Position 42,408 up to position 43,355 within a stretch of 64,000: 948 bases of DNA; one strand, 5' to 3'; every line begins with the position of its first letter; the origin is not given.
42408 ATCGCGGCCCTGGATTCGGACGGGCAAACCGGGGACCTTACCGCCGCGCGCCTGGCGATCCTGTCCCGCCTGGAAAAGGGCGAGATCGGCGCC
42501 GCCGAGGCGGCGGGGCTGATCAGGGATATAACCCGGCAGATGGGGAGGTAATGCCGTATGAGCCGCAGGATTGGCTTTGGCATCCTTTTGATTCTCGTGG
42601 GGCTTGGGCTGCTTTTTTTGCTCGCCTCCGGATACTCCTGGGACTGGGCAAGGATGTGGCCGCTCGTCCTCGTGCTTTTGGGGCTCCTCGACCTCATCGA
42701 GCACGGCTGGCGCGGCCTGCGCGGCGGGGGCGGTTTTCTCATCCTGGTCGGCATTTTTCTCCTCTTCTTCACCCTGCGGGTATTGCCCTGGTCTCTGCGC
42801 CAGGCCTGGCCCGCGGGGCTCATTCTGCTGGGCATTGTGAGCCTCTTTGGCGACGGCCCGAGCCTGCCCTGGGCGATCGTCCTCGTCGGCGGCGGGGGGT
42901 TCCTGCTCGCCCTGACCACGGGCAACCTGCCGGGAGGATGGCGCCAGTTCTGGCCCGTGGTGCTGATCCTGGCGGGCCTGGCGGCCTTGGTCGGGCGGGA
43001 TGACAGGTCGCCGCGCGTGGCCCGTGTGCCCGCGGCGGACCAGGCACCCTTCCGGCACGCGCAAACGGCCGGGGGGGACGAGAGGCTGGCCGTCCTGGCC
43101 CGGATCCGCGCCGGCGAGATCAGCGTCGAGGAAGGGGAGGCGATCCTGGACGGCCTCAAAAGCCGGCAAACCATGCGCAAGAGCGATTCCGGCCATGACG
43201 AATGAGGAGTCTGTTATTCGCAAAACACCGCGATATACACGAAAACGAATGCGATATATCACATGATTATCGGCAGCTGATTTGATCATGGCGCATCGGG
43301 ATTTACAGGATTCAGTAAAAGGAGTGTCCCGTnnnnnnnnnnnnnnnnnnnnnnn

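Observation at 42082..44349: DUF2089 (zinc-ribbon/HTH), LiaF-like membrane protein with SHOCT tail, SHOCT-DUF4097 protein: three-gene envelope-stress-like module under a canonical promoter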

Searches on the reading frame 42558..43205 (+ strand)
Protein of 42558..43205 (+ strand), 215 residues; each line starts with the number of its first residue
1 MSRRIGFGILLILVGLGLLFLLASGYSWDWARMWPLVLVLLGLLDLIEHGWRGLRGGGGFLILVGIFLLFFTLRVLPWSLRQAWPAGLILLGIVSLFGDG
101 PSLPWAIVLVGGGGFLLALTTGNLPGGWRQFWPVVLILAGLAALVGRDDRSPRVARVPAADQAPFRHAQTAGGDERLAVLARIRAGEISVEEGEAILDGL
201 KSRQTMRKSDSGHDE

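Call 6: search_protein_families(library=pfam, proteins=[window:42558-43205:+], max_evalue=0.1)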
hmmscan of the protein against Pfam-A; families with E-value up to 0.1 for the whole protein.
window:42558-43205:+ (215 aa): 3 families
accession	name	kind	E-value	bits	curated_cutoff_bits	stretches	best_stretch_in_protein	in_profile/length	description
PF18917.5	LiaI-LiaF-like_TM1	-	8.8e-18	64.6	27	3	105-144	3-42/42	LiaI-LiaF-like transmembrane region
PF22570.1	LiaF-TM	-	2.1e-11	45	27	2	7-98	2-93/98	LiaF transmembrane domain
PF22746.1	SHOCT-like_DUF2089-C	-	0.00079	19.4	27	1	174-203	1-30/32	SHOCT-like domain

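Call 7: search_protein_families(library=ncbifam, proteins=[window:42558-43205:+], max_evalue=0.1)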
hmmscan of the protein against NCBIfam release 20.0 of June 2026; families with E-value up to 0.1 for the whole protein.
window:42558-43205:+ (215 aa): 0 families

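Call 32: find_homologous_proteins(query=window:42558-43205:+)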
Query window:42558-43205:+ (215 aa): 18 proteins with E <= 0.001 among 8000 candidates.
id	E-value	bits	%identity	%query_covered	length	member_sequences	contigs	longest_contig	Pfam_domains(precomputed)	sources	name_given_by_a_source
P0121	1.0e-132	459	100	100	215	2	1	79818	PF22570.2,PF18917.6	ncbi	ncbi:MAG: LiaI-LiaF-like domain-containing protein [Patescibacteria group bacterium]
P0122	2.0e-82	294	68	94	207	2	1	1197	PF22570.2,PF18917.6,PF22746.2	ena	-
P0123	8.5e-82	292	66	97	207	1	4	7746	PF22570.2,PF18917.6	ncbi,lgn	ncbi:MAG: LiaF transmembrane domain-containing protein [Bacteroidota bacterium]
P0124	2.1e-81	291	65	97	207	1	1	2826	PF22570.2,PF18917.6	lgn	-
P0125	1.1e-80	289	64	85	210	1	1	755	PF22570.2,PF18917.6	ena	-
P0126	6.9e-80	286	67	95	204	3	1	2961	PF22570.2,PF18917.6,PF22746.2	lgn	-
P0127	2.9e-79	284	65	97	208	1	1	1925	PF22570.2,PF18917.6,PF22746.2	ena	-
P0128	6.1e-78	280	64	95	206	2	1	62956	PF22570.2,PF18917.6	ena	-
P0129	3.6e-76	274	62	95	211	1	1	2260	PF22570.2,PF18917.6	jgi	jgi:hypothetical protein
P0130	3.4e-75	271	63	97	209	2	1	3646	PF22570.2,PF18917.6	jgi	-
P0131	1.0e-74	269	64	100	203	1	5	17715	PF22570.2,PF18917.6,PF22746.2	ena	-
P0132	7.4e-66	240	56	94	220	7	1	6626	PF22570.2,PF18917.6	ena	-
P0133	6.3e-61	224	56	99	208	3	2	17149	PF22570.2,PF18917.6,PF22746.2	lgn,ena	-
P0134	1.2e-59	220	55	87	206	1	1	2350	PF22570.2,PF18917.6,PF22746.2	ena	-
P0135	4.8e-58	215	66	73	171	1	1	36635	PF22570.2,PF18917.6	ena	-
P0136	2.0e-56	209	53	100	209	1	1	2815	PF22570.2,PF18917.6,PF22746.2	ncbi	ncbi:MAG: LiaI-LiaF-like domain-containing protein [Bacillota bacterium]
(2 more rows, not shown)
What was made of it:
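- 42558..43205 (+): g2: six-TM LiaI/LiaF-type membrane protein with a cytoplasmic C-terminal SHOCT-like tail (residues about 174-203). P0121 is a 100% identical NCBI MAG protein (call 32).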

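Call 33: find_encoding_contigs(protein=P0128, flank=5000, max_places=2)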
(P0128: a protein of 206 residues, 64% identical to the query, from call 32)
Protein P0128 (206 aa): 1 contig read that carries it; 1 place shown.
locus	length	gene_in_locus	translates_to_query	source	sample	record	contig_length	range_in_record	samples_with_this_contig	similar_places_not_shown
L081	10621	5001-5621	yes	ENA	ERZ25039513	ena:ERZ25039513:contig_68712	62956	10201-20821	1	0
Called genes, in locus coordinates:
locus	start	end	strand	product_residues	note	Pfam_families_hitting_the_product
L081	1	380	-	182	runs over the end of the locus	PF02887:PK_C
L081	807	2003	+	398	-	PF01541:GIY-YIG, PF27096:UvrC_M, PF02151:UVR, PF22920:UvrC_RNaseH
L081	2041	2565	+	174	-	PF08459:UvrC_RNaseH_dom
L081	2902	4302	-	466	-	PF13537:GATase_7 (weak), PF00733:Asn_synthase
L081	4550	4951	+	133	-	PF22747:Zn_ribbon_DUF2089, PF09862:DUF2089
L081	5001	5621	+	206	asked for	PF22570:LiaF-TM (weak), PF18917:LiaI-LiaF-like_TM1, PF22570:LiaF-TM (weak)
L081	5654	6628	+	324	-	PF22746:SHOCT-like_DUF2089-C, PF13349:DUF4097 (weak)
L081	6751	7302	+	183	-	PF08282:Hydrolase_3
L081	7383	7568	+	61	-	-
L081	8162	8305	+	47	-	-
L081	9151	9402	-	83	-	-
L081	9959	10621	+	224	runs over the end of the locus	PF00005:ABC_tran, PF17912:OB_MalK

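Call 34: find_encoding_contigs(protein=P0133, flank=5000, max_places=2)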
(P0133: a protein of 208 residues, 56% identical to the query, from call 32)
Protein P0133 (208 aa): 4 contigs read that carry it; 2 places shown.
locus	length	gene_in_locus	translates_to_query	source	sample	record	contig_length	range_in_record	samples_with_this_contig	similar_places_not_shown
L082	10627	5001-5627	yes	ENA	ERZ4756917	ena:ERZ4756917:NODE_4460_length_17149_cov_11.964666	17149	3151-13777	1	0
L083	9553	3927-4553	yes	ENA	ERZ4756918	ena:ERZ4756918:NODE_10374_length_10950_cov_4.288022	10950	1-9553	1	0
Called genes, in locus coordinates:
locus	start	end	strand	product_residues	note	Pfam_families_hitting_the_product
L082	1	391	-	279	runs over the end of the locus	PF02735:Ku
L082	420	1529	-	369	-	PF13188:PAS_8 (weak), PF13581:HATPase_c_2 (faint), PF00512:HisKA, PF02518:HATPase_c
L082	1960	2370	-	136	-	-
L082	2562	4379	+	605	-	PF01541:GIY-YIG (weak), PF27096:UvrC_M, PF02151:UVR, PF22920:UvrC_RNaseH, PF08459:UvrC_RNaseH_dom, PF00633:HHH (faint), PF12826:HHH_2 (weak), PF14520:HHH_5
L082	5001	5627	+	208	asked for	PF22570:LiaF-TM, PF18917:LiaI-LiaF-like_TM1 (weak), PF22746:SHOCT-like_DUF2089-C (weak)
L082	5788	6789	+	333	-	PF22746:SHOCT-like_DUF2089-C (weak), PF13349:DUF4097 (faint)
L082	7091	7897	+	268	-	PF00702:Hydrolase, PF08282:Hydrolase_3, PF12710:HAD (faint), PF05116:S6PP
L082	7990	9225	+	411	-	PF07730:HisKA_3, PF02518:HATPase_c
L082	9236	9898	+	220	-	PF00072:Response_reg, PF00196:GerE, PF08281:Sigma70_r4_2 (weak)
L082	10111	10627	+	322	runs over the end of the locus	PF00528:BPD_transp_1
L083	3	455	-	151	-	?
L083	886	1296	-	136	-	-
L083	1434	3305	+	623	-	PF01541:GIY-YIG, PF27096:UvrC_M, PF02151:UVR, PF22920:UvrC_RNaseH, PF08459:UvrC_RNaseH_dom, PF00633:HHH (faint), PF12826:HHH_2 (weak), PF14520:HHH_5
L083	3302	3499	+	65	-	-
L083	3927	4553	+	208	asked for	PF22570:LiaF-TM, PF18917:LiaI-LiaF-like_TM1 (weak), PF22746:SHOCT-like_DUF2089-C (weak)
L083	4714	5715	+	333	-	PF22746:SHOCT-like_DUF2089-C (weak), PF13349:DUF4097 (faint)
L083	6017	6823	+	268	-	PF00702:Hydrolase, PF08282:Hydrolase_3, PF12710:HAD (faint), PF05116:S6PP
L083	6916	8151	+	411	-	PF07730:HisKA_3, PF02518:HATPase_c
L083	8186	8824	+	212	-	PF00072:Response_reg, PF00196:GerE, PF08281:Sigma70_r4_2 (weak)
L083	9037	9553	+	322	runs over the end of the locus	PF00528:BPD_transp_1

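Call 35: find_encoding_contigs(protein=P0135, flank=5000, max_places=2)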
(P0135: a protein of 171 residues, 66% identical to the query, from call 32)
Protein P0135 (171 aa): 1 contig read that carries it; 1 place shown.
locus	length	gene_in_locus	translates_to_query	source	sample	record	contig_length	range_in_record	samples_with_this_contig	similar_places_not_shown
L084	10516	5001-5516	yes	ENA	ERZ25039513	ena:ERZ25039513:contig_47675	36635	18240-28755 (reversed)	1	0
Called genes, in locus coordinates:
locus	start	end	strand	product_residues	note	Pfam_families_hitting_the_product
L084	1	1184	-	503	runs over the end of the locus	-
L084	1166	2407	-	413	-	PF01210:NAD_Gly3P_dh_N (weak), PF03446:NAD_binding_2 (weak), PF02317:Octopine_DH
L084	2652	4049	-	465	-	PF00733:Asn_synthase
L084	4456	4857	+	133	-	PF22747:Zn_ribbon_DUF2089, PF09862:DUF2089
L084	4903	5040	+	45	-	-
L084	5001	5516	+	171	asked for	PF18917:LiaI-LiaF-like_TM1 (weak), PF22570:LiaF-TM, PF18917:LiaI-LiaF-like_TM1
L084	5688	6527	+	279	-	PF13349:DUF4097 (weak)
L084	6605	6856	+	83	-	-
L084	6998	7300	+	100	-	PF08282:Hydrolase_3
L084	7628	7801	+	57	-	PF08282:Hydrolase_3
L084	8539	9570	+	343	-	-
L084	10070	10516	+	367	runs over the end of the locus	PF00005:ABC_tran, PF02463:SMC_N (weak), PF17912:OB_MalK, PF08402:TOBE_2 (weak)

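Call 66: find_related_loci(query=A3, collection=metagenome_contigs, flank=4000)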
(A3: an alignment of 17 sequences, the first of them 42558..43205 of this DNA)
Query A3 (215 aa) in metagenome_contigs; peptide patterns used: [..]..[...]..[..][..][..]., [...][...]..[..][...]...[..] (x = any residue, [..] = any of these).
492 stretches matched a pattern; 30 encode a relative of the query (tblastn E <= 1e-3); 30 distinct loci.
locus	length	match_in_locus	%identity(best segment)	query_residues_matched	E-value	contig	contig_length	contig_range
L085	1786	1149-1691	56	20-204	2e-49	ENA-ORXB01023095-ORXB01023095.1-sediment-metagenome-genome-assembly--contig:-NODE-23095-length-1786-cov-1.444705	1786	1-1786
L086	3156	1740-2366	56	1-203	1e-44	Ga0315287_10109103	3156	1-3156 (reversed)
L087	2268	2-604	55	9-203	6e-40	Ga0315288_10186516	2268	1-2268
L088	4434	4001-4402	30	59-186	2e-10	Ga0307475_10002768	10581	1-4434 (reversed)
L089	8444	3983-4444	31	13-160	5e-9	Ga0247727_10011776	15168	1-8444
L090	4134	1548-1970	30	101-213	3e-8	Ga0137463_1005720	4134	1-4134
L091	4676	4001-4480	30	11-164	4e-8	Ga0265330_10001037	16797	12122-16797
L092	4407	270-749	30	11-164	4e-8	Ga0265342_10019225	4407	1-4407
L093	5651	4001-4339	40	63-153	1e-7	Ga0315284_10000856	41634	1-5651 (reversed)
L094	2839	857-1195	40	63-153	1e-7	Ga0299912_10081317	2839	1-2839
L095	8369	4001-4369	34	58-185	4e-7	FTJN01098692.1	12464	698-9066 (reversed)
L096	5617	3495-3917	30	7-198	4e-7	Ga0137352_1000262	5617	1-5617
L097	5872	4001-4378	27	72-189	1e-6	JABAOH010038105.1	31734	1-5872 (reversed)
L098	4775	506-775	39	2-92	1e-6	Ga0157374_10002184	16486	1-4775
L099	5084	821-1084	34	11-97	2e-6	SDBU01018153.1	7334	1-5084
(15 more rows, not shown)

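Call 72: search_protein_families(library=padloc, proteins=[window:42558-43205:+], max_evalue=0.01)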
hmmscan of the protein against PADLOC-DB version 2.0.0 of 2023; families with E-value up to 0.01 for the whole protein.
window:42558-43205:+ (215 aa): 0 families

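Call 73: search_protein_families(library=phrogs, proteins=[window:42558-43205:+], max_evalue=0.01)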
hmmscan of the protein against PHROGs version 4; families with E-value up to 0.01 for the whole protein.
window:42558-43205:+ (215 aa): 0 families

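Call 81: search_protein_representatives(alignment_id=A3)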
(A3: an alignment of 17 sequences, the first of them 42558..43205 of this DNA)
Query: 17 sequences, 209 profile positions. Proteins with E-value up to 0.001 (for the whole library): 1169; up to 1e-10: 36; up to 1e-30: 2. The best 150 are listed.
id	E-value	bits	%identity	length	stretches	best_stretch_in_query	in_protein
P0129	5.4e-89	313.5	-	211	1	1-203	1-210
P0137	6.6e-48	179.2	-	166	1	37-168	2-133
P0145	2.9e-28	115.1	-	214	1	2-146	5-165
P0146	1.4e-24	103.0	-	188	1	114-206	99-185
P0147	1.6e-22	96.3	-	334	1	2-192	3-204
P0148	1.9e-20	89.5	-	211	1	2-173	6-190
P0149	2.3e-20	89.2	-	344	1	3-203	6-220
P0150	3.0e-20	88.9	-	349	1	4-154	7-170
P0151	1.1e-17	80.5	-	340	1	4-160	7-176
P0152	1.3e-17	80.3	-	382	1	3-168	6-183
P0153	3.0e-17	79.1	-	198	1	3-154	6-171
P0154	1.9e-16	76.5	-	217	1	3-163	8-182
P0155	3.2e-16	75.7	-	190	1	3-151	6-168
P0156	5.4e-16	75.0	-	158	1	12-145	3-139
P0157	1.9e-15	73.2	-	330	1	1-159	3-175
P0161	3.7e-14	69.0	-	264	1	3-169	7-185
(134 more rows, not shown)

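Call 82: search_protein_families(library=pfam, proteins=[P0145, P0146, P0147, P0148, P0149, P0150, P0151, P0152, P0157, P0161], max_evalue=0.01)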
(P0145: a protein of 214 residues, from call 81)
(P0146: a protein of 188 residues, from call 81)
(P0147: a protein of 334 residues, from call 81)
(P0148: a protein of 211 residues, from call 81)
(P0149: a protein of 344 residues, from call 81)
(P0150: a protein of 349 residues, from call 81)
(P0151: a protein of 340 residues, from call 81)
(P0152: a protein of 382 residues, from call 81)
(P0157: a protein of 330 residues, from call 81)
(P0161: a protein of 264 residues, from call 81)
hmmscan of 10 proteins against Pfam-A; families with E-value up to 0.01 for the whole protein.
P0145 (214 aa): 3 families
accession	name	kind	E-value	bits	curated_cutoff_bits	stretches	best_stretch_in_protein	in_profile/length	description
PF18917.5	LiaI-LiaF-like_TM1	-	2.7e-16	59.8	27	3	62-102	3-42/42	LiaI-LiaF-like transmembrane region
PF22570.1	LiaF-TM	-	2e-11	45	27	1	9-105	1-94/98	LiaF transmembrane domain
PF17319.7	DUF5362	-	0.007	16.7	25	1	6-92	7-91/94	Family of unknown function (DUF5362)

P0146 (188 aa): 3 families
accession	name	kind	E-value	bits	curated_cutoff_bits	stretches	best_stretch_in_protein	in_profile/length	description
PF22746.1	SHOCT-like_DUF2089-C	-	4.9e-06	26.4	27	1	155-182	3-30/32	SHOCT-like domain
PF18917.5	LiaI-LiaF-like_TM1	-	3e-05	24.5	27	1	104-129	17-42/42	LiaI-LiaF-like transmembrane region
PF22570.1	LiaF-TM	-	0.0056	17.9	27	0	109-132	22-94/98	LiaF transmembrane domain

P0147 (334 aa): 4 families
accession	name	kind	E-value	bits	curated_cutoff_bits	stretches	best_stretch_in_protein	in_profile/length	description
PF13185.12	GAF_2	-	2.9e-14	53.9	28.6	1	200-332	2-135/136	GAF domain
PF01590.32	GAF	-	2e-12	48.2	22.4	1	221-332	20-133/133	GAF domain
PF22570.1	LiaF-TM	-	1.8e-10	41.9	27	1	7-101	1-92/98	LiaF transmembrane domain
PF18917.5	LiaI-LiaF-like_TM1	-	2.3e-09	37.6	27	2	58-100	1-42/42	LiaI-LiaF-like transmembrane region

P0148 (211 aa): 2 families
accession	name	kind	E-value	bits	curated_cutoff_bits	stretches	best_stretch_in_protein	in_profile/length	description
PF22570.1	LiaF-TM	-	2.3e-13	51.2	27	2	10-103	1-91/98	LiaF transmembrane domain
PF18917.5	LiaI-LiaF-like_TM1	-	3.9e-13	49.7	27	3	61-103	1-42/42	LiaI-LiaF-like transmembrane region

P0149 (344 aa): 5 families
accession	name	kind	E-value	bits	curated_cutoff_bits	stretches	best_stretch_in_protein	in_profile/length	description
PF01590.32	GAF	-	2.2e-16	61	22.4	1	225-333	20-130/133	GAF domain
PF13185.12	GAF_2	-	2.6e-15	57.3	28.6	1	211-334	12-133/136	GAF domain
PF18917.5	LiaI-LiaF-like_TM1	-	1.6e-14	54.1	27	3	115-159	1-41/42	LiaI-LiaF-like transmembrane region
PF22570.1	LiaF-TM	-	8.5e-12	46.2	27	2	10-104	2-93/98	LiaF transmembrane domain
PF13492.12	GAF_3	-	0.0013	19.6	27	1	246-333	43-124/129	GAF domain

P0150 (349 aa): 5 families
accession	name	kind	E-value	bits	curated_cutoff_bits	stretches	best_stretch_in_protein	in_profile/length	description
PF01590.32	GAF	-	8.6e-14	52.6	22.4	1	229-338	20-131/133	GAF domain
PF13185.12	GAF_2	-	2.2e-12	47.8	28.6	1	224-339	19-134/136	GAF domain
PF18917.5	LiaI-LiaF-like_TM1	-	2.9e-10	40.5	27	2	60-102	1-42/42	LiaI-LiaF-like transmembrane region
PF22570.1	LiaF-TM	-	6.9e-08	33.7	27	1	10-103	2-92/98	LiaF transmembrane domain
PF13492.12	GAF_3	-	0.00017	22.4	27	1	296-338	83-125/129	GAF domain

P0151 (340 aa): 4 families
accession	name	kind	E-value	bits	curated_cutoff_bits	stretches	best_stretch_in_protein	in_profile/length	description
PF18917.5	LiaI-LiaF-like_TM1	-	4e-12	46.4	27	2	60-102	1-42/42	LiaI-LiaF-like transmembrane region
PF13185.12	GAF_2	-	2.8e-10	41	28.6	1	218-337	12-132/136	GAF domain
PF22570.1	LiaF-TM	-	2.5e-09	38.3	27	2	9-102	1-91/98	LiaF transmembrane domain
PF01590.32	GAF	-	2.5e-09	38.2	22.4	1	220-337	12-130/133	GAF domain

P0152 (382 aa): 5 families
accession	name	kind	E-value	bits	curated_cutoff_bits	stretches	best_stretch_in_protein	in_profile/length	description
PF01590.32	GAF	-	4.6e-16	60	22.4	1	239-369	1-131/133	GAF domain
PF13185.12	GAF_2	-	4.1e-15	56.6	28.6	1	239-370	3-134/136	GAF domain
PF18917.5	LiaI-LiaF-like_TM1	-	1.6e-12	47.7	27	2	61-103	1-42/42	LiaI-LiaF-like transmembrane region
PF22570.1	LiaF-TM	-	5.8e-11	43.5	27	2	10-103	2-91/98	LiaF transmembrane domain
PF13492.12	GAF_3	-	1.6e-07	32.2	27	1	257-368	18-124/129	GAF domain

P0157 (330 aa): 5 families
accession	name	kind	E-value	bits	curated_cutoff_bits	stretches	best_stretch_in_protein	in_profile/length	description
PF13185.12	GAF_2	-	4e-16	59.9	28.6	1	200-327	4-132/136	GAF domain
PF01590.32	GAF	-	5.9e-14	53.2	22.4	1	205-329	7-132/133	GAF domain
PF18917.5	LiaI-LiaF-like_TM1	-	4.3e-09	36.8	27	1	60-102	1-42/42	LiaI-LiaF-like transmembrane region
PF22570.1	LiaF-TM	-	5.4e-09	37.2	27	1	61-165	1-96/98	LiaF transmembrane domain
PF13492.12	GAF_3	-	2.9e-07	31.4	27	1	223-329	24-126/129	GAF domain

P0161 (264 aa): 2 families
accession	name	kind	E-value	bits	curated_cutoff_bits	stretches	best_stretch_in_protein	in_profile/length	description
PF22570.1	LiaF-TM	-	9.8e-15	55.6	27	2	10-105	1-92/98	LiaF transmembrane domain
PF18917.5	LiaI-LiaF-like_TM1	-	2.6e-11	43.9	27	2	62-104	1-42/42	LiaI-LiaF-like transmembrane region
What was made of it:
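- Its nearest non-clade relatives carry a cytoplasmic GAF domain at the same end (call 82).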
